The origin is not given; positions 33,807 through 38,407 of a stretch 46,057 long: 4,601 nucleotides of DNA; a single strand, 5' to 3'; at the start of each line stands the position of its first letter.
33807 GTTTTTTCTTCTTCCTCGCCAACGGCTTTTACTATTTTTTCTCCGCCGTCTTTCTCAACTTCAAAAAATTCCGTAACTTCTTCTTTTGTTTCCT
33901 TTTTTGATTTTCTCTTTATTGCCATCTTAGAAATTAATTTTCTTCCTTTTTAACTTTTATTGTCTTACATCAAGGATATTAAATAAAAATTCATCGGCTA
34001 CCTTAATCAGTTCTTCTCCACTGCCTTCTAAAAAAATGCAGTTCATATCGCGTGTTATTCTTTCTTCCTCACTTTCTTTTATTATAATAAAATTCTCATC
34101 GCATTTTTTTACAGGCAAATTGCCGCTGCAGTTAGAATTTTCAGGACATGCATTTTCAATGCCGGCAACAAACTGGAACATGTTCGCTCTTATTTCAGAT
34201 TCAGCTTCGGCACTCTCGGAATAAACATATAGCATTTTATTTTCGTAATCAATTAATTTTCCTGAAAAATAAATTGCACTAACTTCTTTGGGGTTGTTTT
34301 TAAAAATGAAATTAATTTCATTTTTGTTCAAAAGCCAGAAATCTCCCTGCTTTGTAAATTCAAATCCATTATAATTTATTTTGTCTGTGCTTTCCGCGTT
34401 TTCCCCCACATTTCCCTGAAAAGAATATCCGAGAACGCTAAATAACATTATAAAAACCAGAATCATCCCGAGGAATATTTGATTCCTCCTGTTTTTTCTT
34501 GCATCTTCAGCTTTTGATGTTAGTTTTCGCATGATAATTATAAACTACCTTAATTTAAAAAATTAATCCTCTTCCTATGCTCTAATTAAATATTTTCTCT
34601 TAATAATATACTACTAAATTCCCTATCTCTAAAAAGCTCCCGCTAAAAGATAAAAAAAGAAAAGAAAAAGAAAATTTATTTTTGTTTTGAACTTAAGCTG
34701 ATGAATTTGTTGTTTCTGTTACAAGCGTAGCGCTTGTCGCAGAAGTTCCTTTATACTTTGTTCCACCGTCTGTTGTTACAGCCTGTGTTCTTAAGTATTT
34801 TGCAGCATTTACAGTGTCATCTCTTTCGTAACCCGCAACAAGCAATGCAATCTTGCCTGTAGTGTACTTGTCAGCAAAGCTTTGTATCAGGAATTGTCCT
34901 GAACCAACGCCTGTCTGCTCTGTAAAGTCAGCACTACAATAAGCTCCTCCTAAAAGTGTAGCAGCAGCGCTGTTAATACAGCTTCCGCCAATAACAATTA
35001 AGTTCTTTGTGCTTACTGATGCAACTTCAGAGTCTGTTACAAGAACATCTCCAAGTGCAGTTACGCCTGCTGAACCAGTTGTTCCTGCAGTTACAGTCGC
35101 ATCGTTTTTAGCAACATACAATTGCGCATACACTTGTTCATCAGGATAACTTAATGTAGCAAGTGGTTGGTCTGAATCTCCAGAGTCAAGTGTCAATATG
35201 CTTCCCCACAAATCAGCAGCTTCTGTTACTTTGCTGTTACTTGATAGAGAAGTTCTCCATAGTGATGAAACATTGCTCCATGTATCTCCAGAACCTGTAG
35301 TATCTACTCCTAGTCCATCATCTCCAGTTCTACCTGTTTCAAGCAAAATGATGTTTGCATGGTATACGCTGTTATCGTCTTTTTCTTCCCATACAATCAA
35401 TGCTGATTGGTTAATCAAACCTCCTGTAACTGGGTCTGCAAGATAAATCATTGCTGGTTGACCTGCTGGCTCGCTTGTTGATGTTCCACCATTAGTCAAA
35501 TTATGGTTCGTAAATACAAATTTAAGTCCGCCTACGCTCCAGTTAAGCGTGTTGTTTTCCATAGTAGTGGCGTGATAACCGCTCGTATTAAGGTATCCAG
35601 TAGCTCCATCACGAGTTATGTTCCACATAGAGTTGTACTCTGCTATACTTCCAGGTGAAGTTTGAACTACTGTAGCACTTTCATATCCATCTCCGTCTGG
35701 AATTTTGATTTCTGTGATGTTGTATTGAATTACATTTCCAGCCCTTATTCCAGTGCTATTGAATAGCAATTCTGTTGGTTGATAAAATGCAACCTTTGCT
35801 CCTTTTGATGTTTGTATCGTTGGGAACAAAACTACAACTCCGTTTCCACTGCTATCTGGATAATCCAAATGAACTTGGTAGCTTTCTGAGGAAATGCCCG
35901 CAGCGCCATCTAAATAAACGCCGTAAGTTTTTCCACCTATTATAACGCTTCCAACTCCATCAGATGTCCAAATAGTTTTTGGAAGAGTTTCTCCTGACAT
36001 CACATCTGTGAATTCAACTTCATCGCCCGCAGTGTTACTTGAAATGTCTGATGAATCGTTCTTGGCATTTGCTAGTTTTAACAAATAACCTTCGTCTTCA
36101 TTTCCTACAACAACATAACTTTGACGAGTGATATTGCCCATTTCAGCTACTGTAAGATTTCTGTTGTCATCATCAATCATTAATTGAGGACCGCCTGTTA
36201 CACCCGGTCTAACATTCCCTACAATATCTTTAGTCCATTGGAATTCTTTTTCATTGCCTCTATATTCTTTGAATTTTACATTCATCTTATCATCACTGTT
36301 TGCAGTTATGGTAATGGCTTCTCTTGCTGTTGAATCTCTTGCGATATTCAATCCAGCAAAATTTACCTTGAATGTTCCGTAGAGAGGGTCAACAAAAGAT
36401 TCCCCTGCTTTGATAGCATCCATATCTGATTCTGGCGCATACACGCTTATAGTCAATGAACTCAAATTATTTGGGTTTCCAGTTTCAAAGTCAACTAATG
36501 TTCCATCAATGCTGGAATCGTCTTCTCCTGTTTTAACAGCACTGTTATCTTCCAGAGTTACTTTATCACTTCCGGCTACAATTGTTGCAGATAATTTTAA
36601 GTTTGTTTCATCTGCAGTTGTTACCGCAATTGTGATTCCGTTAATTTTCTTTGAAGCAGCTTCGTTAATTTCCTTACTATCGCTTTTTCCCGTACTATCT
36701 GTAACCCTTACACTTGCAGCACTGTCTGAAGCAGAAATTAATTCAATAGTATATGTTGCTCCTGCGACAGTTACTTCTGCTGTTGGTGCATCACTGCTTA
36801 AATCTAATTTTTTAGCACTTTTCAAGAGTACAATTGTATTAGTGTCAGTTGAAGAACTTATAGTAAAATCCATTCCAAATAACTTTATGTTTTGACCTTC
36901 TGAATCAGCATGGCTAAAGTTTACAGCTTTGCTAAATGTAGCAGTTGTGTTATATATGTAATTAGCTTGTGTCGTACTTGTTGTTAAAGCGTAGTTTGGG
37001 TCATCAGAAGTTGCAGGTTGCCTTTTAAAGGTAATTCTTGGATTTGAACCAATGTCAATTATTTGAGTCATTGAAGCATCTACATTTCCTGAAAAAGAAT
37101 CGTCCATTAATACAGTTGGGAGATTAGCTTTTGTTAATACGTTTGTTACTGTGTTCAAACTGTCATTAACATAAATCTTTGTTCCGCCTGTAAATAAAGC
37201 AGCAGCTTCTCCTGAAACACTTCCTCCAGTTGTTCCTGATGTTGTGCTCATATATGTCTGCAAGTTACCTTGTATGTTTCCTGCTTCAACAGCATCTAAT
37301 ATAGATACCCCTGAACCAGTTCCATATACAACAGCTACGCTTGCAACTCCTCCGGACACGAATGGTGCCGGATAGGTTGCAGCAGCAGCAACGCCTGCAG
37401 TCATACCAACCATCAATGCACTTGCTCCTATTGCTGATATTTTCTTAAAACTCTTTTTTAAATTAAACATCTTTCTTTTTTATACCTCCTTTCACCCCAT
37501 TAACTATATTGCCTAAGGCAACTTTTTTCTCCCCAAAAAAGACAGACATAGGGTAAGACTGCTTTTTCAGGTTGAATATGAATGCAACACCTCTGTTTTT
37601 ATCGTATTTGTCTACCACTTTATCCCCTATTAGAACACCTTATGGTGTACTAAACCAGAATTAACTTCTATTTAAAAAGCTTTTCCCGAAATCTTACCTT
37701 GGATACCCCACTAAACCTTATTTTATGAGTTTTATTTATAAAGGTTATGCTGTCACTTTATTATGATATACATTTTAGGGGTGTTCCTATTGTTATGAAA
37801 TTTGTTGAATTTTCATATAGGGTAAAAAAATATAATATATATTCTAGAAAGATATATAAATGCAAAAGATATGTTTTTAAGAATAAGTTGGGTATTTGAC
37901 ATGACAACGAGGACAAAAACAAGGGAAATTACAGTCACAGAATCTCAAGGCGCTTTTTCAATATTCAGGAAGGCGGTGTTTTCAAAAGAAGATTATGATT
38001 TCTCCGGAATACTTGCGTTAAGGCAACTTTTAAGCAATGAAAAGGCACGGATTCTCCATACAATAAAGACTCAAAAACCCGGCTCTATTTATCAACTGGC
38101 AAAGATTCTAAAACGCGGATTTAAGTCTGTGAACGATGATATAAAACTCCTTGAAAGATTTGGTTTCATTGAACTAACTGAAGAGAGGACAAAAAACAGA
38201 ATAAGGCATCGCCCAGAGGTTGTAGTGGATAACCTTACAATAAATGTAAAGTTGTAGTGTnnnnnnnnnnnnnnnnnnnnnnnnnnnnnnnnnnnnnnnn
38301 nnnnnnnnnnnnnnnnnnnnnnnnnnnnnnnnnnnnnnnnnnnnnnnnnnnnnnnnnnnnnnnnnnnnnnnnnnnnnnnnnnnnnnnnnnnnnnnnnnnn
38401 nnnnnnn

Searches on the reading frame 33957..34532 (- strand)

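Call 4: search_protein_families(library=pfam, proteins=[window:33957-34532:-], max_evalue=1)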
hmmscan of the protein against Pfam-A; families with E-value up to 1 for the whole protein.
window:33957-34532:- (191 aa): 1 family
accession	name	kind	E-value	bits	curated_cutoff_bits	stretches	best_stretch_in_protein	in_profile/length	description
PF25478.1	EGF_Mua-3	-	0.13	12.8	27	1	127-165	5-47/48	Transmembrane cell adhesion receptor mua-3-like, EGF-like domain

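Call 5: search_protein_families(library=ncbifam, proteins=[window:33957-34532:-], max_evalue=1)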
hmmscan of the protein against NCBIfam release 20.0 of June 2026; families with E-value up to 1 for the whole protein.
window:33957-34532:- (191 aa): 0 families

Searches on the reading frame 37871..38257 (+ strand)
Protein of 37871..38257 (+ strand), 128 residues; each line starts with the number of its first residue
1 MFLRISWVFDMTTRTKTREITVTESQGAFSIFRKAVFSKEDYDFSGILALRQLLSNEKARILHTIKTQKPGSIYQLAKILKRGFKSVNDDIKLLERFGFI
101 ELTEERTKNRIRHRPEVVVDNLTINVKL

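Call 4: search_protein_families(library=pfam, proteins=[window:37871-38257:+], max_evalue=1)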
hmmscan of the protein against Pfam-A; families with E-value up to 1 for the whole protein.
window:37871-38257:+ (128 aa): 4 families
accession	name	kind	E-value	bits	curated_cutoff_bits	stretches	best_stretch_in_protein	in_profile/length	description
PF25212.1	HVO_A0114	-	6.1e-16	58.4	27.6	1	43-111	9-77/84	HVO_A0114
PF01047.28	MarR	-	0.019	15.3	24.6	1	54-101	1-48/59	MarR family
PF08279.18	HTH_11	-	0.076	13.4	25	1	60-100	4-46/55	HTH domain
PF01978.25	TrmB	-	0.18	12.1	25.6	1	59-108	11-60/68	Sugar-specific transcriptional regulator TrmB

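Call 5: search_protein_families(library=ncbifam, proteins=[window:37871-38257:+], max_evalue=1)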
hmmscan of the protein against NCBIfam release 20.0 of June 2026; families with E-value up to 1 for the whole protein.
window:37871-38257:+ (128 aa): 5 families
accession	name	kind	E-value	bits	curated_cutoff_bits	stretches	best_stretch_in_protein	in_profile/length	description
NF053602.1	Phr_regulator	exception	0.00023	20.8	320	1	51-115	6-67/191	heat shock transcription regulator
NF040939.2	trans_reg_lrs14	equivalog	0.002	18.1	90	1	49-115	14-79/103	Lrs14 family HTH-type transcriptional regulator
TIGR01884.1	cas_HTH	subfamily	0.012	15.1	60.2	1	48-108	134-194/202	CRISPR-associated CARF protein Csa3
NF053606.1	Sta1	subfamily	0.02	15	80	1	48-110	12-74/100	Sta1 family transcriptional regulator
NF053609.1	Sul12a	equivalog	0.061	13.5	150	1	61-116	10-64/103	Sul12a family chromatin-organizing protein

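Call 75: search_solved_structures(query=window:37871-38257:+, max_evalue=0.01)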
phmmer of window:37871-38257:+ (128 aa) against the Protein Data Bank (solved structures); distinct sequences matched with E-value up to 0.01: 0.
